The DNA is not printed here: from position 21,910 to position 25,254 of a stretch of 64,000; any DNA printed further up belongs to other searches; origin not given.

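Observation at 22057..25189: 1015-aa HTH + GlmL-like actin-fold ATPase + barrel-sandwich-repeat fusion heading the KDO (kdsA-kdsD-kdsC-valS) operon, with AT-rich quasi-palindromic operator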

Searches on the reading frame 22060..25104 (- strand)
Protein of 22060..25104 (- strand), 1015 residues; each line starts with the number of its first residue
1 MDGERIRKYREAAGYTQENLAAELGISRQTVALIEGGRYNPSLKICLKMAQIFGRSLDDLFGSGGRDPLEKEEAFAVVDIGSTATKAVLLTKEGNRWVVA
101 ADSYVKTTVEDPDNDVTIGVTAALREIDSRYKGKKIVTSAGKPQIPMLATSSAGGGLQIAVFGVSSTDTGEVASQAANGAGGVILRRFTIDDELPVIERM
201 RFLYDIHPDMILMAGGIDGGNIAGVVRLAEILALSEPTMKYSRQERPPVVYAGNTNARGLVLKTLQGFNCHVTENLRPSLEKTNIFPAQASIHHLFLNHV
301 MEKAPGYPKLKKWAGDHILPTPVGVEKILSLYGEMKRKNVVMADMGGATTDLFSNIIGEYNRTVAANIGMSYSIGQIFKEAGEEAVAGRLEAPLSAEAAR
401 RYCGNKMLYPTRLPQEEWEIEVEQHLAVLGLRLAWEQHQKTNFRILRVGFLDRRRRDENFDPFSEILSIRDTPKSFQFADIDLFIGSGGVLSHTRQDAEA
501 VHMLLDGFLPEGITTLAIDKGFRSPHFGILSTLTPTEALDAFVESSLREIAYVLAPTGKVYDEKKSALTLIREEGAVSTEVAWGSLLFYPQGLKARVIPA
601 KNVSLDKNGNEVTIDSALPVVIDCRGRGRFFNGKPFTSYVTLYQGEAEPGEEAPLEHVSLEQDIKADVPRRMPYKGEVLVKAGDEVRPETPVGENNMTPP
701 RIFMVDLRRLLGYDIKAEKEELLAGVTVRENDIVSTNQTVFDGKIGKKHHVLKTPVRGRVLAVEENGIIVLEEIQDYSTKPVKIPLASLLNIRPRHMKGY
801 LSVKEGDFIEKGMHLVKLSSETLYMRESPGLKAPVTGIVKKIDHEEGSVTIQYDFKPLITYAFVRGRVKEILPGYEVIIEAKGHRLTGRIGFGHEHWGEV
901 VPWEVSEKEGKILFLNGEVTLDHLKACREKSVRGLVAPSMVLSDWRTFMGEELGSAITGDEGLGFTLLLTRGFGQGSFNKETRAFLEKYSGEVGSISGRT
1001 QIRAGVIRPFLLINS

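Call 4: search_protein_families(library=pfam, proteins=[window:22060-25104:-], max_evalue=1)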
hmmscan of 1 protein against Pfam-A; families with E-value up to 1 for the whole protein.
window:22060-25104:- (1015 aa): 14 families
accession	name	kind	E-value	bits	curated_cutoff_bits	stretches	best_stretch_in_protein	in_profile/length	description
PF13941.12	MutL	-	1.5e-85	288.1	27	1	77-542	3-446/450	MutL protein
PF01381.28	HTH_3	-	6.6e-15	55.3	23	1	6-60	1-55/55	Helix-turn-helix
PF13560.12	HTH_31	-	2e-10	41.3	27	1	3-58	3-59/64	Helix-turn-helix domain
PF12844.13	HTH_19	-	6.1e-10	39.3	30.2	1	3-61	1-59/64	Helix-turn-helix domain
PF01968.24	Hydantoinase_A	-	0.00011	22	22.9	1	324-368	65-109/291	Hydantoinase/oxoprolinase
PF13413.12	HTH_25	-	0.0019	18.4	24.6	1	6-39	2-35/62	Helix-turn-helix domain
PF01869.26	BcrAD_BadFG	-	0.002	18.1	31.5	1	78-127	3-55/271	BadF/BadG/BcrA/BcrD ATPase family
PF13443.12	HTH_26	-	0.003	18.2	22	1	5-61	1-58/63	Cro/C1-type HTH DNA-binding domain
PF00364.28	Biotin_lipoyl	-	0.0041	17.4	22.1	1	802-849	20-63/73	Biotin-requiring enzyme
PF07022.19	Phage_CI_repr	-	0.011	16.5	22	1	5-64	2-61/65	Bacteriophage CI repressor helix-turn-helix domain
PF13384.12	HTH_23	-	0.032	14.5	24.6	1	7-32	12-35/50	Homeodomain-like domain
PF13375.12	RnfC_N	-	0.035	14.6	25.6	0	650-696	16-62/101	RnfC Barrel sandwich hybrid domain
PF04545.22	Sigma70_r4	-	0.081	12.9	24.1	1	12-31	18-37/50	Sigma-70, region 4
PF13412.12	HTH_24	-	0.18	11.8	21.9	0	11-31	14-34/48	Winged helix-turn-helix DNA-binding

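Call 5: search_protein_families(library=ncbifam, proteins=[window:22060-25104:-], max_evalue=1)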
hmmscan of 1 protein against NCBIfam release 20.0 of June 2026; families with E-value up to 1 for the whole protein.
window:22060-25104:- (1015 aa): 19 families
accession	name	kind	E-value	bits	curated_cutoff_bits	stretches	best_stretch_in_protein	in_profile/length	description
NF040745.1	accessory_GlmL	equivalog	1.3e-52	179.2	475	1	77-439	3-363/459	methylaspartate mutase accessory protein GlmL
NF040744.1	ornith_Or-4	equivalog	7.7e-44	150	600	1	77-356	5-266/448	GlmL-related ornithine degradation protein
TIGR01319.1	glmL_fam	subfamily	2.9e-37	128.6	204.05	1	78-441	1-361/456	GlmL family protein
NF041951.1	phage_RstR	subfamily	2.6e-09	37.3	80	1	3-70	4-71/108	RstR family transcriptional repressor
TIGR03070.1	couple_hipB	subfamily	4.9e-09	36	71.65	1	3-56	4-57/58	type II toxin-antitoxin system Y4mF family antitoxin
NF003162.0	PRK04140.1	equivalog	4.4e-07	29.2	263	1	1-57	126-182/317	transcriptional regulator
NF006015.0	PRK08154.1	subfamily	2.2e-06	27.1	204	1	3-65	32-94/314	anaerobic benzoate catabolism transcriptional regulator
TIGR00270.2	TIGR00270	equivalog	2.6e-05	24.1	110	1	4-54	78-128/159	multiprotein bridging factor aMBF1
NF052239.1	antitox_spr1629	equivalog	4.6e-05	22.7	335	1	3-54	4-55/377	spr1629 family repressor/antitoxin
NF047948.1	male_kill_WMK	equivalog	0.0001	21.8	300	1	3-62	164-223/300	WO male-killing family protein Wmk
NF007408.0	PRK09943.1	equivalog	0.00052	19.6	211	1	3-89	9-97/185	HTH-type transcriptional regulator PuuR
NF046032.1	TransRegSlrRBacil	equivalog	0.0022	18.1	250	1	1-62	1-63/149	HTH-type transcriptional regulator SlrR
NF007257.0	PRK09706.1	subfamily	0.0049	16.7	101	1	3-73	7-78/135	transcriptional repressor DicA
TIGR02612.1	mob_myst_A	hypoth_equivalog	0.033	14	122.6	1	6-35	30-59/150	mobile mystery protein A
TIGR02607.1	antidote_HigA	equivalog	0.061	13.2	47.7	1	14-56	20-62/81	HigA family addiction module antitoxin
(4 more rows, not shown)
